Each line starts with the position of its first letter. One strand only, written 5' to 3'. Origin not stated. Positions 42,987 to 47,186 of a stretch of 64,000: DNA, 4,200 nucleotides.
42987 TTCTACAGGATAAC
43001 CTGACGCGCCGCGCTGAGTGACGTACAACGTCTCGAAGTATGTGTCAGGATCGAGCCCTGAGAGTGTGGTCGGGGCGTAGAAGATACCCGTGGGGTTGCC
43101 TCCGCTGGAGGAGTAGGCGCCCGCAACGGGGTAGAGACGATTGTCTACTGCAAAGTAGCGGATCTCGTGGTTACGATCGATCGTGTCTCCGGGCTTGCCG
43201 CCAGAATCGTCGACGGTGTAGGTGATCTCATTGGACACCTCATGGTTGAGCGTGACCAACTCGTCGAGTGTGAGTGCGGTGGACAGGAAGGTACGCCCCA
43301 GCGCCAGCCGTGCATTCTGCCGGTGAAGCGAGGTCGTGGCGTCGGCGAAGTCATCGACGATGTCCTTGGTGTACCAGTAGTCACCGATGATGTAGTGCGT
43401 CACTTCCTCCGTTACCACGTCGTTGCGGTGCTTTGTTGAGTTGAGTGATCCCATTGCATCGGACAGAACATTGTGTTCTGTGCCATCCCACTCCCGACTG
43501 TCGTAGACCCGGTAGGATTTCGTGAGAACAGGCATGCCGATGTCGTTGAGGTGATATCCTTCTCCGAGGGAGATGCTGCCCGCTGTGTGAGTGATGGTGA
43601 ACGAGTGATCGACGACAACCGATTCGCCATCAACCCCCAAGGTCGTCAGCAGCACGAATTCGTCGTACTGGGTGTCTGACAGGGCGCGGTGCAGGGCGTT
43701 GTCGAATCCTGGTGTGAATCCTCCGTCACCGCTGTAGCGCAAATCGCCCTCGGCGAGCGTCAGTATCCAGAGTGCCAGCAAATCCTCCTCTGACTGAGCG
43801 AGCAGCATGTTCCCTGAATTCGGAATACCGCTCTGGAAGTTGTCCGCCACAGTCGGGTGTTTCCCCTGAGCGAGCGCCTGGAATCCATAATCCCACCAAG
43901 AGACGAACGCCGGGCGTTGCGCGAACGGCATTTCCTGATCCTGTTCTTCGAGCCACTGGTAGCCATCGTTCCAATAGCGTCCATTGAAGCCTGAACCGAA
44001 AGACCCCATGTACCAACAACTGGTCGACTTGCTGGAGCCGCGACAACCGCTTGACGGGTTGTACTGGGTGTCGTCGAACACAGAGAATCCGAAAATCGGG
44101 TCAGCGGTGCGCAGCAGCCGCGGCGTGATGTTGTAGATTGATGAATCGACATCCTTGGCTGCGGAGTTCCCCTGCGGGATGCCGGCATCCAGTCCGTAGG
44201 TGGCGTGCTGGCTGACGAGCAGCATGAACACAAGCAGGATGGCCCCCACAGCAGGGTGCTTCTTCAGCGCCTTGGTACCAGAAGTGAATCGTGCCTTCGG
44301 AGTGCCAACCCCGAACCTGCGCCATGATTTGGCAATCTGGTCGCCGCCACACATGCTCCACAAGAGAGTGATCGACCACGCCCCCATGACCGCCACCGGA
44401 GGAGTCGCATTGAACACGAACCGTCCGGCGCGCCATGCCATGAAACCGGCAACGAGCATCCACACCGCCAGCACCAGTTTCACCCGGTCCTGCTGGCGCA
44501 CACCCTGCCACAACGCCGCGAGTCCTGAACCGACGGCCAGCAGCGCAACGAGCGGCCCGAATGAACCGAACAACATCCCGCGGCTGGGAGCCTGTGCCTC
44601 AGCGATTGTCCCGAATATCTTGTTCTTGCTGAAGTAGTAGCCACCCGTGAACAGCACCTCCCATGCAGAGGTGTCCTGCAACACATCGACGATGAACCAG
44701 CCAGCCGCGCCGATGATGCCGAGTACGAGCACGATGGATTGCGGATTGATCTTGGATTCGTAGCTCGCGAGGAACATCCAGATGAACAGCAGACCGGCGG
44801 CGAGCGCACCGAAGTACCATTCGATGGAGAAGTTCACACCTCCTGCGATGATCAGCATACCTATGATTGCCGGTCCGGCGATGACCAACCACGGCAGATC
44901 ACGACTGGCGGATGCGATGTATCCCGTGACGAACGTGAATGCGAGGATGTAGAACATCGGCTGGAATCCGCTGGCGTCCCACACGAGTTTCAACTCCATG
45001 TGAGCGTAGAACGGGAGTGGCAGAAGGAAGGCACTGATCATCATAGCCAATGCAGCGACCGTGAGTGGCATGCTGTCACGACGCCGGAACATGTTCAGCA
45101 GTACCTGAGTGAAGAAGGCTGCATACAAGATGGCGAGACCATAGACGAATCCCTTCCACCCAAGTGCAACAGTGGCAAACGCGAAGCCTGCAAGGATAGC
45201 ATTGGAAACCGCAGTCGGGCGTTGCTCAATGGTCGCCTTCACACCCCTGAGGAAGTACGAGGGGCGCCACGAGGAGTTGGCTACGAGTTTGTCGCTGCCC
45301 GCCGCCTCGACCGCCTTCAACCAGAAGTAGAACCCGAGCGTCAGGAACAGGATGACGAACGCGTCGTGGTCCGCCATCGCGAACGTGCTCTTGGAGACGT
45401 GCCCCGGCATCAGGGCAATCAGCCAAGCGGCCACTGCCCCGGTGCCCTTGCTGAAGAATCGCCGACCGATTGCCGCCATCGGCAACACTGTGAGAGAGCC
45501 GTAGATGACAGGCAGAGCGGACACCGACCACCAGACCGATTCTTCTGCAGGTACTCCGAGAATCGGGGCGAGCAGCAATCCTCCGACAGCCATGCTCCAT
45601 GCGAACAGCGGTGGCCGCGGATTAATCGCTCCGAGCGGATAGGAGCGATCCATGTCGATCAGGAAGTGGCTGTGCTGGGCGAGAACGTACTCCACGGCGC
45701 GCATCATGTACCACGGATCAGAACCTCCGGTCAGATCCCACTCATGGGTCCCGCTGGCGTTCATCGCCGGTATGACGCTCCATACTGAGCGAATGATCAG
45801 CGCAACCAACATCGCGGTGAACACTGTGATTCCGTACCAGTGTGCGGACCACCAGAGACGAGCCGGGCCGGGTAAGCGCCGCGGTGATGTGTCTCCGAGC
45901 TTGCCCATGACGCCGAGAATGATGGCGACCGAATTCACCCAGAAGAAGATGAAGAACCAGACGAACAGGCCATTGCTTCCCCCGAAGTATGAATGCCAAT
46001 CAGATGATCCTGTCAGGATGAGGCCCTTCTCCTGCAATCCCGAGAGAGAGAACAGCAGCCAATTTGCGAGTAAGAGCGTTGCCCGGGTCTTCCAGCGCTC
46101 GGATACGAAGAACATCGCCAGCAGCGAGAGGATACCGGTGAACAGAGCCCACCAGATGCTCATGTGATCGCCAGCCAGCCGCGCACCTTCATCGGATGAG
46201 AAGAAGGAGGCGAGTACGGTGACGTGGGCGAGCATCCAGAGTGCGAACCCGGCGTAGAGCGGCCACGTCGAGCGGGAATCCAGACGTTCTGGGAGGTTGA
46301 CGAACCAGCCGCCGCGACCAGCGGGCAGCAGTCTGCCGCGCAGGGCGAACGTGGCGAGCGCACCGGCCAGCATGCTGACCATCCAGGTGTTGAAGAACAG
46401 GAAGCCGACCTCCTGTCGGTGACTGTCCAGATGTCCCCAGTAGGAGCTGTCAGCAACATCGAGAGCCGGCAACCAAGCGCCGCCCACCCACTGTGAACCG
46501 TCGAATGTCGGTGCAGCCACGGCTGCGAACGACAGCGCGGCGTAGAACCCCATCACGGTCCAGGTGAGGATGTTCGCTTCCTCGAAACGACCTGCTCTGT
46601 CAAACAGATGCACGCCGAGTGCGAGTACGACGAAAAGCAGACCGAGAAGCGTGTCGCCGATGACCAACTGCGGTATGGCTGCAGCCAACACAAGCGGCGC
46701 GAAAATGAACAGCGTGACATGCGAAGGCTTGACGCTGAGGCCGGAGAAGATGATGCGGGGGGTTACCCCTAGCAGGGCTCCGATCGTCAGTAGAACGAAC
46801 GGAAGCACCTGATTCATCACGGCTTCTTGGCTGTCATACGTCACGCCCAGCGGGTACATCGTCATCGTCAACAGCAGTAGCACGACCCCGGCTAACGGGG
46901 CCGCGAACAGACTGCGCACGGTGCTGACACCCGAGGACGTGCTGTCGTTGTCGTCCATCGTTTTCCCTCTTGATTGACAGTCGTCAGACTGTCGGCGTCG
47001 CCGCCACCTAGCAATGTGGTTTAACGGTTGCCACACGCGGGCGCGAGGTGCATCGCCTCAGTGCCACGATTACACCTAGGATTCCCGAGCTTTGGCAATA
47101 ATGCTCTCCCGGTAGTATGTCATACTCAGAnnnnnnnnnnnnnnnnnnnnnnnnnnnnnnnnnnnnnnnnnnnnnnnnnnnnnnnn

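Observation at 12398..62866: A ~50-kb cell-surface biogenesis island interleaved with core metabolism genes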

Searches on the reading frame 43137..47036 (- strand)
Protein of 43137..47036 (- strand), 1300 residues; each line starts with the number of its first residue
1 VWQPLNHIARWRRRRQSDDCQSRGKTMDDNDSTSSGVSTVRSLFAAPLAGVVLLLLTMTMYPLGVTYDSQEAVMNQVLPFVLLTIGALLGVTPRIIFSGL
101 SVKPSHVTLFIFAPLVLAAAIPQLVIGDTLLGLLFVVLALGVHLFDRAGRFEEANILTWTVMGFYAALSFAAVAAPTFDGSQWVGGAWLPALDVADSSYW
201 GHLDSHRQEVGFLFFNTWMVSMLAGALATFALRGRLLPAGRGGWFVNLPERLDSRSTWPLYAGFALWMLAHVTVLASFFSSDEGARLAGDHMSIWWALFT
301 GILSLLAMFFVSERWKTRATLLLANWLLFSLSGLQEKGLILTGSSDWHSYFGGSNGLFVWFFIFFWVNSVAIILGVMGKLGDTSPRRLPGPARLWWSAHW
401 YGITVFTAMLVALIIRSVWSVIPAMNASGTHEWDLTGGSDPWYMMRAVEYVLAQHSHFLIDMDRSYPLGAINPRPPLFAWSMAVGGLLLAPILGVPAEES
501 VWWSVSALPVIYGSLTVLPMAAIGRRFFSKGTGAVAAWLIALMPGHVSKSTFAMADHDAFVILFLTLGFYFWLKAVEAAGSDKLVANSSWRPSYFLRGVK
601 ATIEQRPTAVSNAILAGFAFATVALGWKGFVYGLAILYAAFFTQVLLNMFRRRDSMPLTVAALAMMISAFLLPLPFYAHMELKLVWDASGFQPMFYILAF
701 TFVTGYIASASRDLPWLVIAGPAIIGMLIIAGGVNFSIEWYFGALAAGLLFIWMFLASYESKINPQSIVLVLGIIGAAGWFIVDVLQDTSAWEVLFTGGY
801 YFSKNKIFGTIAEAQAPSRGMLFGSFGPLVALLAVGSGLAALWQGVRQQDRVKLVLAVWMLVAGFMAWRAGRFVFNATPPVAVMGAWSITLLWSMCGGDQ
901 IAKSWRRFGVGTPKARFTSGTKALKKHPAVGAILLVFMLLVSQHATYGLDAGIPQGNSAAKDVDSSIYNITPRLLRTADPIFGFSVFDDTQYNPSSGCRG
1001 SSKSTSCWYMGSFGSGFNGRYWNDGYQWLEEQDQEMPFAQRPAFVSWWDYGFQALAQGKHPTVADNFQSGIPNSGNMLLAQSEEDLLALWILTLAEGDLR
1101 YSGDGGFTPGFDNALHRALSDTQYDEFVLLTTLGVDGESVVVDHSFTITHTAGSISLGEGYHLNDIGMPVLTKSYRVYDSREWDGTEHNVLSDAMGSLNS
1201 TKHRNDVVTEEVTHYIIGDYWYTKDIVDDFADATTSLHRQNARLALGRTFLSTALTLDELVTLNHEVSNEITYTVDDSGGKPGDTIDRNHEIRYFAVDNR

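Call 35: find_homologous_proteins(query=window:43137-47036:-, max_evalue=0.00001)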
Query window:43137-47036:- (1300 aa): 12 proteins with E <= 0.00001 among 8000 candidates.
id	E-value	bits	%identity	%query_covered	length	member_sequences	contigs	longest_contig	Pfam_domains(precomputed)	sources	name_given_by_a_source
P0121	0.0e+0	2138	95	77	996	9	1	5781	PF02516.21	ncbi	ncbi:MAG: hypothetical protein CXX71_02935, partial [Methanobacteriota archaeon]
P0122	0.0e+0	1803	62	96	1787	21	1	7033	PF02516.21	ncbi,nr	ncbi:MAG: STT3 domain-containing protein, partial [Candidatus Thalassarchaeaceae archaeon]|nr:STT3 d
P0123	4.7e-289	980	47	78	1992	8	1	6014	PF02516.21,PF13620.13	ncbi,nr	ncbi:MAG: hypothetical protein HN696_02525, partial [Euryarchaeota archaeon]|nr:hypothetical protein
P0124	9.6e-265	900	39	97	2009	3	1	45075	PF02516.21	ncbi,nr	ncbi:MAG: hypothetical protein O3B00_06680, partial [archaeon]|nr:hypothetical protein [archaeon]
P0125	3.1e-173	597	39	66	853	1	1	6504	PF02516.21,PF13231.13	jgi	-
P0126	9.5e-173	595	39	65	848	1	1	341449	PF02516.21,PF13231.13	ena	-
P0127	4.9e-168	579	39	64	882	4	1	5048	PF02516.21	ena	-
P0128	2.4e-156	541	41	57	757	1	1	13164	PF02516.21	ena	-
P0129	1.5e-144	501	39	59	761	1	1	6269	PF02516.21,PF13231.13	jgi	-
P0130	8.3e-83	297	31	56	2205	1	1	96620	PF13715.13,PF22902.3,PF02516.21,PF23194.2,PF17802.8,PF13620.13,PF22904.4,PF17210.10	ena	-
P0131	1.7e-73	266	30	53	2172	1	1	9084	PF13715.13,PF02516.21,PF11974.15,PF13620.13,PF22904.4,PF17210.10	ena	-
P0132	9.5e-58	214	28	61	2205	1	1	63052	PF13715.13,PF17802.8,PF13620.13,PF09430.17,PF22904.4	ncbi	-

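Call 72: search_solved_structures(query=window:43137-46958:-, max_evalue=0.01)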
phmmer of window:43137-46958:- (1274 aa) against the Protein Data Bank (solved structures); distinct sequences matched with E-value up to 0.01: 10.
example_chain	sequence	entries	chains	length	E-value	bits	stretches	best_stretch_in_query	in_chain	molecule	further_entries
3waj_A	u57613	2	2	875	1.6e-10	42.5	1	366-652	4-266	Transmembrane oligosaccharyl transferase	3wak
5gmy_A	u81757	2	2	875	1.6e-10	42.5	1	366-652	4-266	Transmembrane oligosaccharyl transferase, putative | Dolichyl-phosphooligosaccharide-protein glycotransferase 3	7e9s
6ftj_5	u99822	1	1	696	5.9e-08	34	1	482-554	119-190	Dolichyl-diphosphooligosaccharide--protein glycosyltransferase subunit STT3A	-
6s7o_A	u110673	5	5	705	6.4e-08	33.9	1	482-553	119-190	Dolichyl-diphosphooligosaccharide--protein glycosyltransferase subunit STT3A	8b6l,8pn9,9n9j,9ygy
6ftg_5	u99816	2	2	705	6.9e-08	33.7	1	482-554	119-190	Dolichyl-diphosphooligosaccharide--protein glycosyltransferase subunit STT3A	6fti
6c26_A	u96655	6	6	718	2.3e-06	28.7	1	411-552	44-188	Dolichyl-diphosphooligosaccharide--protein glycosyltransferase subunit STT3 | Dolichyl-diphosphooligosaccharide--protein glycotransferase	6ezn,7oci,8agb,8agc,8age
8i9p_Lh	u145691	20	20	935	4.6e-06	27.7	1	408-552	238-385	dolichyl-diphosphooligosaccharide--protein glycotransferase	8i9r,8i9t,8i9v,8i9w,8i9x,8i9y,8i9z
3vu0_A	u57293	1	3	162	5.4e-06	27.5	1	996-1062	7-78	Putative uncharacterized protein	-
3vgp_A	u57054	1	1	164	8.4e-06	26.8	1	996-1061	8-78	Transmembrane oligosaccharyl transferase, putative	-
6s7t_A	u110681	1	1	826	1.6e-05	25.9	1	371-552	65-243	Dolichyl-diphosphooligosaccharide--protein glycosyltransferase subunit STT3B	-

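Call 91: predict_structure(alignment_id=A2)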
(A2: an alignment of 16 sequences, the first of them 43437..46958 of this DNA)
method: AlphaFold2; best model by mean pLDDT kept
length: 1174 residues; sequences in the alignment: 16
mean_pLDDT: 57.8   pTM: 0.54
mean pLDDT of the five models: 57.8, 56.3, 53.4, 52.2, 50.5
residues with pLDDT >= 90: 1; 70-90: 329; 50-70: 439; < 50: 405
segments of 3 or more residues with pLDDT < 50: 1-12, 156-163, 168-171, 400-451, 518-530, 601-604, 698-802, 842-850, 916-1061, 1109-1112, 1139-1143, 1154-1174
pLDDT, mean of each block of 10 residues (from residue 1): 32 57 72 56 64 80 70 55 64 66 73 80 74 85 69 46 47 58 75 85 71 57 56 79 85 70 72 81 75 79 71 53 59 73 74 58 61 76 73 54 39 37 41 29 36 58 61 60 68 79 78 62 38 64 80 74 72 84 86 69 54 65 66 84 74 56 60 72 62 49 38 40 43 44 44 38 41 36 32 38 57 69 65 61 45 62 74 68 55 67 69 49 34 39 40 42 33 30 26 31 40 41 41 36 33 40 53 57 72 62 54 53 56 59 58 43 26 24
secondary structure, 60 per line:
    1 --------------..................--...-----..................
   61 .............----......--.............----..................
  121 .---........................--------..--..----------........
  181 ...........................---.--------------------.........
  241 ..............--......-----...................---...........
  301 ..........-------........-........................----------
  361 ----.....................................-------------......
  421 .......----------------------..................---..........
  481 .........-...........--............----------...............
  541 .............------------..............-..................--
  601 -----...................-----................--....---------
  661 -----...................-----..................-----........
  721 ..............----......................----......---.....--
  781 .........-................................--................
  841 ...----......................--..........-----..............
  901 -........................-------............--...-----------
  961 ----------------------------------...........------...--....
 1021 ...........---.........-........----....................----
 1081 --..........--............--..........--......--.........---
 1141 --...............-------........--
elements in order (helices of 4 or more, strands of 3 or more residues): H15-32 H43-73 H78-83 H86-98 H103-121 H125-148 H173-206 H232-254 H257-262 H268-286 H290-310 H318-325 H327-350 H365-401 H415-427 H450-467 H471-489 H491-501 H504-515 H526-553 H566-579 H581-598 H606-624 H630-645 H648-651 H666-684 H690-707 H713-734 H739-760 H765-770 H774-778 H781-789 H791-822 H825-843 H848-869 H872-881 H887-900 H902-925 H933-944 H995-1005 H1017-1031 H1035-1043 H1045-1052 H1057-1076 H1083-1092 H1095-1106 H1109-1118 E1121-1126 E1129-1137 E1143-1153 H1154-1157 H1165-1172

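Call 93: fold_search(model_id=the predicted structure, library=pdb)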
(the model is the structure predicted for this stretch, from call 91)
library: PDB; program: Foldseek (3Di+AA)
matches with E <= 10: 243; with E <= 0.001: 13
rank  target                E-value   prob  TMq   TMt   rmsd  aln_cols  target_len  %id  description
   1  7e9s_A                4.8e-08  1.00  0.28  0.37  12.6       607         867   16  Archaeal oligosaccharyltransferase AglB from Archaeoglobus fulgidus in complex with an inhibitory peptide and a dolich (released 2021-09-08)
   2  3wak                  1.7e-07  1.00  0.28  0.36  14.2       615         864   16  Crystal structure of the Archaeoglobus fulgidus oligosaccharyltransferase (O29867_ARCFU) in the apo form (released 2013-10-30)
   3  5gmy_A                2.0e-07  1.00  0.29  0.39  11.5       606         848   16  Crystal structure of the Archaeoglobus fulgidus oligosaccharyltransferase (O29867_ARCFU) tethered with an acceptor pep (released 2017-02-01)
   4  9n9j_I                5.0e-07  1.00  0.30  0.47  12.6       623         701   14  Structure of a GRP94 folding intermediate engaged with a CCDC134- and FKBP11-bound secretory translocon (released 2025-11-19)
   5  3waj                  2.0e-06  1.00  0.28  0.39  17.2       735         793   15  Crystal structure of the Archaeoglobus fulgidus oligosaccharyltransferase (O29867_ARCFU) complex with Zn and sulfate (released 2013-10-30)
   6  8b6l_I                2.2e-06  1.00  0.30  0.48  11.2       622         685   14  Subtomogram average of the human Sec61-TRAP-OSTA-translocon (released 2022-12-07)
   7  8agc_A                2.7e-06  1.00  0.29  0.45  10.7       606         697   16  Structure of yeast oligosaccharylransferase complex with lipid-linked oligosaccharide and non-acceptor peptide bound (released 2022-12-07)
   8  6s7t_A                4.3e-06  1.00  0.27  0.42  11.1       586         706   16  Cryo-EM structure of human oligosaccharyltransferase complex OST-B (released 2019-12-18)
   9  6ezn_F                1.9e-05  1.00  0.26  0.45  12.0       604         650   13  Cryo-EM structure of the yeast oligosaccharyltransferase (OST) complex (released 2018-01-17)
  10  6ftg_5                5.7e-05  1.00  0.26  0.44  13.3       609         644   12  Subtomogram average of OST-containing ribosome-translocon complexes from canine rough microsomal membranes (released 2018-03-21)
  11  8age_A                6.7e-05  1.00  0.26  0.44  10.7       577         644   13  Structure of yeast oligosaccharylransferase complex with acceptor peptide bound (released 2022-12-07)
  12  7oci_F                1.4e-04  1.00  0.23  0.39  14.8       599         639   14  Cryo-EM structure of yeast Ost6p containing oligosaccharyltransferase complex (released 2022-02-16)
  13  8agb_A                1.8e-04  1.00  0.23  0.39  10.9       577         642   15  Structure of yeast oligosaccharylransferase complex with lipid-linked oligosaccharide bound (released 2022-12-07)
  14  6gxc_A                1.6e-03  1.00  0.22  0.33  15.1       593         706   13  Bacterial oligosaccharyltransferase PglB in complex with an inhibitory peptide and a reactive lipid-linked oligosaccha (released 2018-11-14)
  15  5ogl_A                3.5e-03  1.00  0.22  0.33  15.9       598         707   13  Structure of bacterial oligosaccharyltransferase PglB in complex with an acceptor peptide and an lipid-linked oligosac (released 2017-10-25)
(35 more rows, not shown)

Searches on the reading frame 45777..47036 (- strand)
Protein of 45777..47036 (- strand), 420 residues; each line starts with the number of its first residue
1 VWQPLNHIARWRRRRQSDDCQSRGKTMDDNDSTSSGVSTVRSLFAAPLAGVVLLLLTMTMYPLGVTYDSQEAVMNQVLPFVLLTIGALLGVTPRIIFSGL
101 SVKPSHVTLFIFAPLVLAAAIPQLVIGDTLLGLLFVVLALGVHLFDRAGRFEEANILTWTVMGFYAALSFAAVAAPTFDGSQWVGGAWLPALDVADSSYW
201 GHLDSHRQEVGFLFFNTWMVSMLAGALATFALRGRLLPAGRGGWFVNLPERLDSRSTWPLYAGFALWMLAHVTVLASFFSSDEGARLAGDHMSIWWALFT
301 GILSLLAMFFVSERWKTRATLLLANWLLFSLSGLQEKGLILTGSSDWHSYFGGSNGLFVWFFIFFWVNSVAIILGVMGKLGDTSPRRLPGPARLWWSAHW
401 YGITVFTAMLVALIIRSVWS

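Call 31: search_protein_families(library=pfam, proteins=[window:45837-47036:-], max_evalue=1)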
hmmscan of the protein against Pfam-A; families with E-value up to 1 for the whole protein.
window:45837-47036:- (400 aa): 2 families
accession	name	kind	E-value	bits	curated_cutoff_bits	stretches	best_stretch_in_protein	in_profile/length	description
PF06703.16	SPC25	-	0.0029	17.8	24.3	1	130-173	31-74/159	Microsomal signal peptidase 25 kDa subunit (SPC25)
PF16079.10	Phage_holin_5_2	-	0.026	15.2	29.2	1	56-92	1-37/76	Phage holin family Hol44, in holin superfamily V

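Call 76: search_protein_representatives(protein=window:45777-47036:-)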
Query: 420 residues. Proteins with E-value up to 0.001 (for the whole library): 32; up to 1e-10: 17; up to 1e-30: 4. The best 32 are listed.
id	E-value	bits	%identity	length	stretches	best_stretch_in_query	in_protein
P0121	5.7e-245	829.4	85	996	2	27-420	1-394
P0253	4.0e-153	526.8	59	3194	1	28-420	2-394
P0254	2.2e-39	152.0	38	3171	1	58-420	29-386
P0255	8.3e-37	143.5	32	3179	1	33-420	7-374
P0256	4.5e-27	111.4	31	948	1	68-420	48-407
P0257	3.2e-25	105.4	35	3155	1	42-419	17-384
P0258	6.8e-25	104.3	33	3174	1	44-419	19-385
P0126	4.8e-22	94.9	33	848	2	45-279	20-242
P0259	4.8e-21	91.6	29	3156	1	48-420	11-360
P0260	1.7e-19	86.5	28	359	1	30-411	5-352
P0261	1.3e-18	83.6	31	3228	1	57-420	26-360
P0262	8.8e-18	80.8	32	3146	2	202-420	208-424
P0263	1.5e-17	80.0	28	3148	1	27-420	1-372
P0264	2.8e-16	75.9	31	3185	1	44-419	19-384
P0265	1.1e-14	70.7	39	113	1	308-410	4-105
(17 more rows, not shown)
